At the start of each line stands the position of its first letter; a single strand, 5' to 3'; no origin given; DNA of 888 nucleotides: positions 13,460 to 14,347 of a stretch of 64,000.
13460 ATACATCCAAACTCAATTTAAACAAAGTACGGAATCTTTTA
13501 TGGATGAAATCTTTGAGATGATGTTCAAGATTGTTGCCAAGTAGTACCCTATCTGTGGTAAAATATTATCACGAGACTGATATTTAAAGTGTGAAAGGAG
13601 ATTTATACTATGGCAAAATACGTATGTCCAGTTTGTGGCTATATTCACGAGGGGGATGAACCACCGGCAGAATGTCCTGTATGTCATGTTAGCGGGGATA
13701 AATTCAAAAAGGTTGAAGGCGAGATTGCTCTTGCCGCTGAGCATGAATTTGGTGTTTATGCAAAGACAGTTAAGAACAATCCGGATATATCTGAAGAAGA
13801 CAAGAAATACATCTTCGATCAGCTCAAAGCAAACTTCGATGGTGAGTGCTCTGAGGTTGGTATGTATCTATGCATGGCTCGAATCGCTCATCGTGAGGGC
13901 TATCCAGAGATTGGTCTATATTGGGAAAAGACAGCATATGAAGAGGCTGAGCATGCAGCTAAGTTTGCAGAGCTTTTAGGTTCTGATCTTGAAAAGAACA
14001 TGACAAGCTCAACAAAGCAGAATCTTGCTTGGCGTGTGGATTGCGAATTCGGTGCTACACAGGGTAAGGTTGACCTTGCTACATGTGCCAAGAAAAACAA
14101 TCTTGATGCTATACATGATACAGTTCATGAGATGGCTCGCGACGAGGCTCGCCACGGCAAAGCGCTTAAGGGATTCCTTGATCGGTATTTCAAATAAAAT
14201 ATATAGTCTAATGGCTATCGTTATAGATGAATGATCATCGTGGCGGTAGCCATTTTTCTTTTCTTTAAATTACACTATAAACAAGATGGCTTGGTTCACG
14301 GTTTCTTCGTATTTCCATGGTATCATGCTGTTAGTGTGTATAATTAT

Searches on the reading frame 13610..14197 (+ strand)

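Call 28: search_protein_families(library=pfam, proteins=[window:13610-14197:+], max_evalue=0.001)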
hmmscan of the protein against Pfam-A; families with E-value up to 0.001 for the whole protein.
window:13610-14197:+ (195 aa): 2 families
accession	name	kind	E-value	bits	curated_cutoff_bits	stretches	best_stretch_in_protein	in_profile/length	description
PF21349.2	RUBY_RBDX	-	3.6e-14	52.3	26.5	1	4-33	1-30/30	Rubrerythrin, rubredoxin-like domain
PF02915.23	Rubrerythrin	-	3.1e-13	50.7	22.8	1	71-135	2-66/137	Rubrerythrin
